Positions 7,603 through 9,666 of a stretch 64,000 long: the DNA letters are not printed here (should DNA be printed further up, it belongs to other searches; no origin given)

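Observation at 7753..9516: Single polypeptide combining a beta-class DNA methyltransferase with a C-terminal Mrr-type PD-(D/E)xK nuclease domain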

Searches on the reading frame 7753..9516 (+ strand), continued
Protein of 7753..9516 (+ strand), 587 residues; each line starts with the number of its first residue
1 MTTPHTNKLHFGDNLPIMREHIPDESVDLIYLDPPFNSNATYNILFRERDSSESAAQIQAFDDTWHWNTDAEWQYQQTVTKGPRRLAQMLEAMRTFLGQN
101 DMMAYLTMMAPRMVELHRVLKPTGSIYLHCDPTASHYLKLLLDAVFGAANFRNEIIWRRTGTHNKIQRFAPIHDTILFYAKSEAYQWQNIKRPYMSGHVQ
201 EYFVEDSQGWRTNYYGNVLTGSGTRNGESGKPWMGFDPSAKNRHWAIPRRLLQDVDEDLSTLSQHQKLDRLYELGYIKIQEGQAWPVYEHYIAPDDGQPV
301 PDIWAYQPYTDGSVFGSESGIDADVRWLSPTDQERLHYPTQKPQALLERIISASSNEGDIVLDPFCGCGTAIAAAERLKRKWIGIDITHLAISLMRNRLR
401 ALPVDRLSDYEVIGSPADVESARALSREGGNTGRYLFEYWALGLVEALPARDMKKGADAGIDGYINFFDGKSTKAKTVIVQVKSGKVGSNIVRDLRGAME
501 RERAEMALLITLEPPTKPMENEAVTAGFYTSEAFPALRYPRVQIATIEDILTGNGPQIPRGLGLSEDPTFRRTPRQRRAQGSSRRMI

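Call 7: find_homologous_proteins(query=window:7753-9516:+, max_evalue=0.00001)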
Query window:7753-9516:+ (587 aa): 8000 proteins with E <= 0.00001 among 8000 candidates; the best 120 are listed.
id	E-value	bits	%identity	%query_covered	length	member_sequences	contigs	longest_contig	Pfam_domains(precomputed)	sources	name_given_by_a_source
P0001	0.0e+0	1374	100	100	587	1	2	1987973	PF22722.3,PF04471.19,PF01555.25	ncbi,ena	-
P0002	0.0e+0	1117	80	99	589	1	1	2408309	PF13847.13,PF02086.22,PF22722.3,PF04471.19,PF01555.25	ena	-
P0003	0.0e+0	1081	79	99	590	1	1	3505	PF22722.3,PF04471.19,PF01555.25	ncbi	-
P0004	9.4e-296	1000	74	95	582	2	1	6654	PF22722.3,PF04471.19,PF01555.25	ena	-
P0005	1.2e-295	1000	71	100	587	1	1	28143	PF22722.3,PF04471.19,PF01555.25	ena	-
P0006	6.8e-295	997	74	94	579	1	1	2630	PF22722.3,PF04471.19,PF01555.25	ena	-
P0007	4.1e-294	995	72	99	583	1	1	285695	PF22722.3,PF04471.19,PF01555.25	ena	-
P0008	4.3e-294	994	71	100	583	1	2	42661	PF22722.3,PF04471.19,PF01555.25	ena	-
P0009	1.1e-292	990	70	100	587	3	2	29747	PF22722.3,PF04471.19,PF01555.25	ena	-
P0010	1.8e-292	989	74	94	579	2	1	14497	PF22722.3,PF04471.19,PF01555.25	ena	-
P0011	3.1e-292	988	74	95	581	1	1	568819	PF22722.3,PF04471.19,PF01555.25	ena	-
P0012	1.6e-291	986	72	98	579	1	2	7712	PF22722.3,PF04471.19,PF01555.25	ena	-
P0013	1.7e-290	983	71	100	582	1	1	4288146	PF22722.3,PF04471.19,PF01555.25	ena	-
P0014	2.8e-290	982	71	99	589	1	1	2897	PF13847.13,PF22722.3,PF04471.19,PF01555.25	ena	-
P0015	3.7e-290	981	72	97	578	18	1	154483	PF22722.3,PF04471.19,PF01555.25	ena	-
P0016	1.1e-289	980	73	94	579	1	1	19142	PF22722.3,PF04471.19,PF01555.25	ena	-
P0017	1.5e-288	976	72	98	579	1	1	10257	PF22722.3,PF04471.19,PF01555.25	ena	-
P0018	2.7e-288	975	71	99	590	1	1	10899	PF22722.3,PF04471.19,PF01555.25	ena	-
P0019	2.7e-288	975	73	94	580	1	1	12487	PF22722.3,PF04471.19,PF01555.25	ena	-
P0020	1.8e-287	973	72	94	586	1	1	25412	PF02086.22,PF22722.3,PF04471.19,PF01555.25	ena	-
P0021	5.5e-287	971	71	99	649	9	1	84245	PF22722.3,PF04471.19,PF01555.25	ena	-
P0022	1.2e-286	970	71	95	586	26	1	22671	PF22722.3,PF04471.19,PF01555.25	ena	-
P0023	6.9e-286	967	72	95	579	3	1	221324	PF22722.3,PF04471.19,PF01555.25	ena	-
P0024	1.5e-282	956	68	99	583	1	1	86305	PF22722.3,PF04471.19,PF01555.25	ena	-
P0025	6.5e-282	954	69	99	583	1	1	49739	PF22722.3,PF04471.19,PF01555.25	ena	-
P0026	2.3e-276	936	67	99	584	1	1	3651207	PF22722.3,PF04471.19,PF01555.25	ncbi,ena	-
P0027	1.2e-275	934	69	98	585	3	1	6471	PF22722.3,PF04471.19,PF01555.25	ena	-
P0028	1.3e-271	920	67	98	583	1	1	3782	PF22722.3,PF04471.19,PF01555.25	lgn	-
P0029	4.4e-270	915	73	88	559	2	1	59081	PF22722.3,PF04471.19,PF01555.25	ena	-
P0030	1.5e-269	913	70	100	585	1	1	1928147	PF22722.3,PF04471.19,PF01555.25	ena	-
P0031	3.9e-267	905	67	99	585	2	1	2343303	PF22722.3,PF04471.19,PF01555.25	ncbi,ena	-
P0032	7.4e-267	904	66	99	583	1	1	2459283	PF22722.3,PF04471.19,PF01555.25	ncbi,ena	-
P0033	4.3e-265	899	67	94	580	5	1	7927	PF22722.3,PF04471.19,PF01555.25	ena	-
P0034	1.3e-264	897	65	97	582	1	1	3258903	PF13847.13,PF22722.3,PF04471.19,PF01555.25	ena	-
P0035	1.9e-263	893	67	94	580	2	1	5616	PF22722.3,PF04471.19,PF01555.25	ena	-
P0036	1.6e-262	890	76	82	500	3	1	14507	PF01555.25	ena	-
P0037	2.2e-261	886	67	95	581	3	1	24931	PF22722.3,PF04471.19,PF01555.25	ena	-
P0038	6.1e-261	885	65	98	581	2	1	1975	PF22722.3,PF04471.19,PF01555.25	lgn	-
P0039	2.0e-259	880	64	99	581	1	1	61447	PF22722.3,PF04471.19,PF01555.25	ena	-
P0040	8.3e-259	878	64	99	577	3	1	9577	PF22722.3,PF04471.19,PF01555.25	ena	-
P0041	3.1e-258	876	65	98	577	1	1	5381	PF22722.3,PF04471.19,PF01555.25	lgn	-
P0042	3.4e-257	873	65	96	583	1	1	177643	PF22722.3,PF04471.19,PF01555.25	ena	-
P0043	1.6e-255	867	64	99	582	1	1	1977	PF22722.3,PF04471.19,PF01555.25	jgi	-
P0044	1.4e-254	864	65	95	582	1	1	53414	PF22722.3,PF04471.19,PF01555.25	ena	-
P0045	2.5e-253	860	63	98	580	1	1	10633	PF22722.3,PF04471.19,PF01555.25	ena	-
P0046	4.4e-253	859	68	99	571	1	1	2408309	PF22722.3,PF04471.19,PF01555.25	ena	-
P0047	3.5e-252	856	64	96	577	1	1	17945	PF22722.3,PF04471.19,PF01555.25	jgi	jgi:DNA modification methylase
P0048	1.1e-251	854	65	94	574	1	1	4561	PF02086.22,PF22722.3,PF04471.19,PF01555.25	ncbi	-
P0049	2.1e-251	853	63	94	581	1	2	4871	PF22722.3,PF04471.19,PF01555.25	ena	-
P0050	1.1e-247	841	63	93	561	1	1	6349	PF22722.3,PF04471.19,PF01555.25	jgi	-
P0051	1.5e-247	841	63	96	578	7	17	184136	PF22722.3,PF04471.19,PF01555.25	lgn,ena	-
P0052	1.1e-245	835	59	99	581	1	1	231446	PF22722.3,PF04471.19,PF01555.25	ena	-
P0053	1.3e-245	834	63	94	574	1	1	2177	PF22722.3,PF04471.19,PF01555.25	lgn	-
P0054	3.4e-245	833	60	99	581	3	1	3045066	PF22722.3,PF04471.19,PF01555.25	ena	-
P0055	4.2e-245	833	63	95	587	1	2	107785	PF22722.3,PF04471.19,PF01555.25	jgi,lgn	jgi:site-specific DNA-methyltransferase (adenine-specific)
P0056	5.7e-245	832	60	98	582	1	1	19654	PF22722.3,PF04471.19,PF01555.25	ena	-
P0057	6.4e-245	832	62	94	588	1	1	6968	PF22722.3,PF04471.19,PF01555.25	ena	-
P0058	1.2e-244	831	64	93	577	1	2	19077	PF02086.22,PF22722.3,PF04471.19,PF01555.25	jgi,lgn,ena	-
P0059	5.3e-243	826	62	99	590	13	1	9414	PF22722.3,PF04471.19,PF01555.25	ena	-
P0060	1.9e-242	824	61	97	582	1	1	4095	PF22722.3,PF04471.19,PF01555.25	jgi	-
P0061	2.5e-242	824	62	97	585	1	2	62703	PF22722.3,PF04471.19,PF01555.25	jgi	jgi:site-specific DNA-methyltransferase (adenine-specific)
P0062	1.8e-241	821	61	97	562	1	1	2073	PF22722.3,PF04471.19,PF01555.25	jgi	-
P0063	2.4e-241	820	59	99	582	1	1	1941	PF22722.3,PF04471.19,PF01555.25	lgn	-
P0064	1.9e-240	817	60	99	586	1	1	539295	PF22722.3,PF04471.19,PF01555.25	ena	-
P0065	2.3e-240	817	63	94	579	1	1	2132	PF22722.3,PF04471.19,PF01555.25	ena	-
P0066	2.1e-239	814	63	93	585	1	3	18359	PF22722.3,PF04471.19,PF01555.25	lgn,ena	-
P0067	2.2e-239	814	59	98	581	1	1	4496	PF02086.22,PF22722.3,PF04471.19,PF01555.25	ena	-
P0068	3.9e-239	813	60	98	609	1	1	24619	PF22722.3,PF04471.19,PF01555.25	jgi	jgi:DNA modification methylase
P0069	1.2e-238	811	63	95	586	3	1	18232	PF22722.3,PF04471.19,PF01555.25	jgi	jgi:DNA modification methylase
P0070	3.5e-238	810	61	96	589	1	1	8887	PF22722.3,PF04471.19,PF01555.25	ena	-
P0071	5.8e-238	809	68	82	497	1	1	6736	PF01555.25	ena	-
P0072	9.6e-238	808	60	94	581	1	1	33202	PF22722.3,PF04471.19,PF01555.25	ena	-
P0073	1.0e-237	808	61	97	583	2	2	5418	PF22722.3,PF04471.19,PF01555.25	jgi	jgi:site-specific DNA-methyltransferase (adenine-specific)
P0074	5.7e-237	806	60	99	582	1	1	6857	PF22722.3,PF04471.19,PF01555.25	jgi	-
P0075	1.1e-236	805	60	99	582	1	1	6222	PF22722.3,PF04471.19,PF01555.25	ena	-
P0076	9.1e-236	802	60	97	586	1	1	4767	PF22722.3,PF04471.19,PF01555.25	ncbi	-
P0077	2.1e-235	801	65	100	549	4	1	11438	PF22722.3,PF04471.19,PF01555.25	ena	-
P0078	3.8e-235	800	62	97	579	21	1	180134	PF22722.3,PF04471.19,PF01555.25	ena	-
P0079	9.9e-235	798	59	98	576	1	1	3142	PF22722.3,PF04471.19,PF01555.25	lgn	-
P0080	1.0e-234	798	62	94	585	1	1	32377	PF22722.3,PF04471.19,PF01555.25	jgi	jgi:DNA modification methylase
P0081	2.7e-234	797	62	95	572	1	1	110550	PF22722.3,PF04471.19,PF01555.25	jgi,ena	-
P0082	2.7e-234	797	60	99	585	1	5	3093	PF22722.3,PF04471.19,PF01555.25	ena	-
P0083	6.1e-234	796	60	97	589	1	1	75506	PF22722.3,PF04471.19,PF01555.25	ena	-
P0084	1.3e-233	795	64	100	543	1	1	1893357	PF22722.3,PF04471.19,PF01555.25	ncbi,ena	-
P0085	1.8e-233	794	60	98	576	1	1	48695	PF22722.3,PF04471.19,PF01555.25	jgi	jgi:DNA modification methylase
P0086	1.9e-233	794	59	99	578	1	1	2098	PF22722.3,PF04471.19,PF01555.25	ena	-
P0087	3.7e-233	793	61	97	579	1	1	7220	PF22722.3,PF04471.19,PF01555.25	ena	-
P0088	3.8e-233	793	63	100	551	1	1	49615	PF22722.3,PF04471.19,PF01555.25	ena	-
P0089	5.3e-233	793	62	94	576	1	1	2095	PF22722.3,PF04471.19,PF01555.25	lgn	-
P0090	5.9e-233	793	59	98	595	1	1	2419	PF22722.3,PF04471.19,PF01555.25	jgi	jgi:DNA modification methylase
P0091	8.3e-233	792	63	100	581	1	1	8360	PF22722.3,PF04471.19,PF01555.25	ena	-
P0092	1.1e-232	792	60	98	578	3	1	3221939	PF22722.3,PF04471.19,PF01555.25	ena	-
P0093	1.8e-232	791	62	100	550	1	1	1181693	PF22722.3,PF04471.19,PF01555.25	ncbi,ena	-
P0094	2.4e-232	791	64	100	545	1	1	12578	PF22722.3,PF04471.19,PF01555.25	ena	-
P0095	2.7e-232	790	59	99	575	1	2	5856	PF02086.22,PF22722.3,PF04471.19,PF01555.25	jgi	jgi:DNA modification methylase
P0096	5.5e-232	789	58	99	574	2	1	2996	PF22722.3,PF04471.19,PF01555.25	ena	-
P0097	5.7e-232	789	59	99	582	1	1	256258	PF22722.3,PF04471.19,PF01555.25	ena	-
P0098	7.7e-232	789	60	94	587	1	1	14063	PF02086.22,PF22722.3,PF04471.19,PF01555.25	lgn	-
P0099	8.9e-232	789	64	100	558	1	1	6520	PF22722.3,PF04471.19,PF01555.25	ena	-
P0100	9.8e-232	789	60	97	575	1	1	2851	PF22722.3,PF04471.19,PF01555.25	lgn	-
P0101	1.5e-231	788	59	97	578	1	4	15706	PF02086.22,PF22722.3,PF04471.19,PF01555.25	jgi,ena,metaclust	metaclust:\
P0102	3.0e-231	787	60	98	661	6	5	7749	PF22722.3,PF04471.19,PF01555.25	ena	-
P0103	3.1e-231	787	65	100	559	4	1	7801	PF22722.3,PF04471.19,PF01555.25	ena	-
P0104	4.5e-231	786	59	100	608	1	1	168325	PF22722.3,PF01555.25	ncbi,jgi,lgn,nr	ncbi:MAG: site-specific DNA-methyltransferase [SAR202 cluster bacterium]|nr:site-specific DNA-methyl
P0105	6.0e-231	786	60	97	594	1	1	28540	PF22722.3,PF04471.19,PF01555.25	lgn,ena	-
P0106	1.8e-230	784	64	100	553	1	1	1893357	PF22722.3,PF04471.19,PF01555.25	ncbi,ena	-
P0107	4.5e-230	783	59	97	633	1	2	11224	PF22722.3,PF04471.19,PF01555.25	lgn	-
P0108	6.1e-230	783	61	95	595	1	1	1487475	PF22722.3,PF04471.19,PF01555.25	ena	-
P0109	1.2e-229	782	60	94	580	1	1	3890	PF22722.3,PF04471.19,PF01555.25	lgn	-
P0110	1.9e-229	781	59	94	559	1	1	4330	PF22722.3,PF04471.19,PF01555.25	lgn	-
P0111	1.9e-229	781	60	94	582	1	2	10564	PF22722.3,PF04471.19,PF01555.25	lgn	-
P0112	2.9e-229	780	60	95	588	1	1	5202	PF22722.3,PF04471.19,PF01555.25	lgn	-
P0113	3.3e-229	780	65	97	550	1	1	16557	PF22722.3,PF04471.19,PF01555.25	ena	-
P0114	5.8e-229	779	59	95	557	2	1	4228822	PF22722.3,PF04471.19,PF01555.25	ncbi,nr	ncbi:DNA methyltransferase [Paenibacillus protaetiae]|nr:DNA methyltransferase [Paenibacillus protae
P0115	1.5e-228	778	59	98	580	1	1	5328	PF22722.3,PF04471.19,PF01555.25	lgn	-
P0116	2.5e-228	777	59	97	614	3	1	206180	PF22722.3,PF04471.19,PF01555.25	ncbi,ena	-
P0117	2.7e-228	777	57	96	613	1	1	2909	PF22722.3,PF04471.19,PF01555.25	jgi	jgi:site-specific DNA-methyltransferase (adenine-specific)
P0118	4.4e-228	776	61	100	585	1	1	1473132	PF22722.3,PF04471.19,PF01555.25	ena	-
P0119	5.5e-228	776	63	100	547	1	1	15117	PF22722.3,PF04471.19,PF01555.25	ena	-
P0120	7.5e-228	776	58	98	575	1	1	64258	PF02086.22,PF22722.3,PF04471.19,PF01555.25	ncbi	-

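Call 8: find_encoding_contigs(protein=P0001, flank=10000, max_places=3)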
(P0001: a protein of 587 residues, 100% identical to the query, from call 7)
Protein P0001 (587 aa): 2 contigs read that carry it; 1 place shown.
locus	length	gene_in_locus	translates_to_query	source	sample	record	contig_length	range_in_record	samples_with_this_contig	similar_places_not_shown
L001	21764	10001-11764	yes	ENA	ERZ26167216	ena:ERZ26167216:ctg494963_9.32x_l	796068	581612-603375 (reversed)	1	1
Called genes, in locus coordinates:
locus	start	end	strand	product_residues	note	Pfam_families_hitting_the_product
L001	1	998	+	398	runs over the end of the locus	PF00764:Arginosuc_synth, PF20979:Arginosuc_syn_C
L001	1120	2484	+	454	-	PF00206:Lyase_1, PF14698:ASL_C2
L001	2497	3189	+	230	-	PF00834:Ribul_P_3_epim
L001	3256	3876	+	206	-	-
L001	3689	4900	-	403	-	PF08331:QueG_DUF1730, PF13484:Fer4_16, PF03130:HEAT_PBS (faint), PF13646:HEAT_2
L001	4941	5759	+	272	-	PF18754:Nmad3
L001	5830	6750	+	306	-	PF00288:GHMP_kinases_N, PF08544:GHMP_kinases_C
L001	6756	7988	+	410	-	PF00696:AA_kinase, PF01842:ACT, PF22468:ACT_9 (weak), PF13840:ACT_7, PF22468:ACT_9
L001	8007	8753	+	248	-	PF13641:Glyco_tranf_2_3, PF00535:Glycos_transf_2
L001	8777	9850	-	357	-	PF13485:Peptidase_MA_2 (weak)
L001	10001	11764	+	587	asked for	PF01555:N6_N4_Mtase, PF04471:Mrr_cat, PF22722:NA-iREase1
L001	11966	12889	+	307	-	PF14559:TPR_19 (faint)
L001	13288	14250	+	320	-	PF00005:ABC_tran, PF13304:AAA_21, PF27102:NodI_C (weak)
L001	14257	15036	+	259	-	PF01061:ABC2_membrane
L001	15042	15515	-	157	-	-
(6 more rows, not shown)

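Call 16: find_related_loci(query=A1, collection=genome_contigs, flank=10000)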
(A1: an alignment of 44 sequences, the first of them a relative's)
Query A1 (587 aa) in genome_contigs; peptide patterns used: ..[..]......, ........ (x = any residue, [..] = any of these).
600 stretches matched a pattern (row limit reached: there are more); 596 encode a relative of the query (tblastn E <= 1e-3); the best 80 are kept; 80 distinct loci.
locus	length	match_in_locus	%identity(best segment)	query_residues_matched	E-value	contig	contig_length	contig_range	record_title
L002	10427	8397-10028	58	4-553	0e+0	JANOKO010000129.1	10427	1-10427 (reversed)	MAG: Planctomycetota bacterium isolate VAR_48_concoct_1 VAR_48_k141_2926589, whole genome shotgun sequence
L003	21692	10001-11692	55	2-586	0e+0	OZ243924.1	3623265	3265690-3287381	MAG: Dehalococcoidia bacterium isolate 8ae34c4e-956f-4af6-a887-bf289f41e209 genome assembly, chromosome: 1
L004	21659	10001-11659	55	1-574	0e+0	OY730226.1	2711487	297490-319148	MAG: Dehalococcoidia bacterium isolate c007961a-0c0c-4106-a690-a869d044ef0b genome assembly, chromosome: 1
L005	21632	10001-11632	56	7-587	0e+0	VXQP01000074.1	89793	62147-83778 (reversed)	MAG: Chloroflexi bacterium isolate SB0664_bin_11 NODE_245_length_89793_cov_21.346776, whole genome shotgun sequence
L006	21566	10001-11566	56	7-570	0e+0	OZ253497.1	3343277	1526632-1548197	MAG: Dehalococcoidia bacterium isolate 26888d32-e7c5-4b4d-ad7e-377fcaf888ab genome assembly, chromosome: 1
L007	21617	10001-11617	53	6-581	0e+0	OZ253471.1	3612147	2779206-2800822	MAG: Dehalococcoidia bacterium isolate 41ac3497-52d9-4345-8c76-2a61940320b0 genome assembly, chromosome: 1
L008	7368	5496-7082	54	7-559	0e+0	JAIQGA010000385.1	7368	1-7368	MAG: Terriglobia bacterium isolate SRVP_29 SRVP18_hole-7m-from-trench_1_20cm_scaffold_12372, whole genome shotgun sequen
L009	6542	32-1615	54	5-574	0e+0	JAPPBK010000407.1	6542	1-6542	MAG: Chloroflexota bacterium isolate IRC2_bin_8 NODE_1497_length_6542_cov_6.98273, whole genome shotgun sequence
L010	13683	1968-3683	51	7-587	0e+0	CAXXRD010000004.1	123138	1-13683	MAG: Dehalococcoidia bacterium isolate bf7c6e82-8c7d-4327-8e5a-8ebf02c99848 genome assembly, contig: contig_4, whole gen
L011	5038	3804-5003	66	1-399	0e+0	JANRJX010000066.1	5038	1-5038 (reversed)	MAG: Chloroflexota bacterium isolate bins.419 k141_2425166, whole genome shotgun sequence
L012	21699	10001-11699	55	7-580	0e+0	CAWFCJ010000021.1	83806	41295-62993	MAG: Sedimentisphaerales bacterium isolate MFD04408.bin.2.138 genome assembly, contig: contig_121977, whole genome shotg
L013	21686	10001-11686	52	7-584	0e+0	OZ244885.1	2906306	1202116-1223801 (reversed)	MAG: Dehalococcoidia bacterium isolate fdb43404-dfe2-4bc2-b563-a099daddbcab genome assembly, chromosome: 1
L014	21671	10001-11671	49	6-586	0e+0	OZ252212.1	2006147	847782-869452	MAG: Dehalococcoidia bacterium isolate 2c0ee643-f4a4-4bf7-88cd-b43e800f7193 genome assembly, chromosome: 1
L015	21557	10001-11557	53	6-560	0e+0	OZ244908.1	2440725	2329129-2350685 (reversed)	MAG: Dehalococcoidia bacterium isolate 4e1ca7e8-23ed-493e-8853-47fc69ff5430 genome assembly, chromosome: 1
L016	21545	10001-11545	53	3-560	4e-179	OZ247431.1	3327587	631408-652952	MAG: Dehalococcoidia bacterium isolate c15901d5-d28f-4d5c-bcfc-8c60e7bd0c97 genome assembly, chromosome: 1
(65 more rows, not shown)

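Call 27: search_dna_similar(query=window:7753-9516:+, collection=phages, mode=protein, max_rows=20)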
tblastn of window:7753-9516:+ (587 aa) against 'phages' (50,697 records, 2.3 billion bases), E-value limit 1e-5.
Records with a match: 458; places in all: 463; records where one place covers at least 80% of the query: 28.
Best place of each record, by identity: <60% 458.
By first word of the organism name: Escherichia 86; Campylobacter 52; Staphylococcus 44; Synechococcus 41; Streptomyces 22; Burkholderia 22; Vibrio 19; Flavobacterium 16; Gordonia 16; Mycobacterium 14; and 48 more.
By host as written in the record: - 82; Escherichia coli 32; Campylobacter jejuni 25; Staphylococcus aureus 18; Burkholderia sp. 16; Streptomyces lividans JI 1326 15; Campylobacter jejuni NCTC12662 14; Gordonia terrae 3612 12; and 119 more.
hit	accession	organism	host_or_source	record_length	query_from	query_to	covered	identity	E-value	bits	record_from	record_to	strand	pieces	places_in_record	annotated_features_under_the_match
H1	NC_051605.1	Mycobacterium phage Amgine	Mycobacterium smegmatis mc2 155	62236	7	558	94%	44.3%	2e-129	424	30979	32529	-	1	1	37: methyltransferase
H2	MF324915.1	Mycobacterium phage Amgine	Mycobacterium smegmatis mc2 155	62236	7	558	94%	44.3%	2e-129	424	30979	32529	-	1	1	37: DNA methylase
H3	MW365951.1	Streptomyces phage Hippo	Streptomyces lividans JI 1326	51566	2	562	96%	40.8%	3e-124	409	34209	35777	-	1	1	48: methyltransferase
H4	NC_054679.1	Streptomyces phage Werner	Streptomyces lividans JI 1326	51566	2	562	96%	40.8%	3e-124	409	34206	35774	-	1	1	48: DNA methyltransferase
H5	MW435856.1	Streptomyces phage Werner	Streptomyces lividans JI 1326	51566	2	562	96%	40.8%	3e-124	409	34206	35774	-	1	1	48: methyltransferase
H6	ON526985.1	Streptomyces phage Ejemplo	Streptomyces griseus ATCC 10137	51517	2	562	96%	40.5%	7e-125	411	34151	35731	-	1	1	47: DNA methyltransferase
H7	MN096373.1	Streptomyces phage TuanPN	Streptomyces griseus ATCC 10137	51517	2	562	96%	40.5%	7e-125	411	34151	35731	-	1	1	47: DNA methylase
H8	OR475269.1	Streptomyces phage BarryBee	Streptomyces lividans JI 1326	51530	2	562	96%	40.5%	8e-125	410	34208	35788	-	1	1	51: DNA methyltransferase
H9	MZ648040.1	Streptomyces phage Triste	Streptomyces lividans JI 1326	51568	2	562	96%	40.5%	8e-125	410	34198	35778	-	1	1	49: DNA methylase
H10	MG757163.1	Streptomyces phage OzzyJ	Streptomyces lividans JI1326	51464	7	562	95%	40.8%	5e-124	408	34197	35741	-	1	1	DNA methylase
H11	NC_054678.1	Streptomyces phage Yasdnil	Streptomyces griseus ATCC 10137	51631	2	562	96%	40.3%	3e-123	406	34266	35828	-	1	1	48: DNA methyltransferase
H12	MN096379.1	Streptomyces phage Yasdnil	Streptomyces griseus ATCC 10137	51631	2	562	96%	40.3%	3e-123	406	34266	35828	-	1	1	48: DNA methylase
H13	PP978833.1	Streptomyces phage Emaanora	Streptomyces lividans JI 1326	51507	2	562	96%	40.1%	3e-123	406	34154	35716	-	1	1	51: DNA methyltransferase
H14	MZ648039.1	Streptomyces phage RedBear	Streptomyces lividans JI 1326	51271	7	562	95%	40.5%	3e-122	403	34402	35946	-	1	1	49: methyltransferase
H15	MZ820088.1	Streptomyces phage Katalie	Streptomyces lividans JI 1326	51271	7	562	95%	40.5%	3e-122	403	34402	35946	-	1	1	48: methyltransferase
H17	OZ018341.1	Marinitoga phage MPV1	-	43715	7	577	97%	39.3%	2e-120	398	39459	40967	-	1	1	DNA methyltransferase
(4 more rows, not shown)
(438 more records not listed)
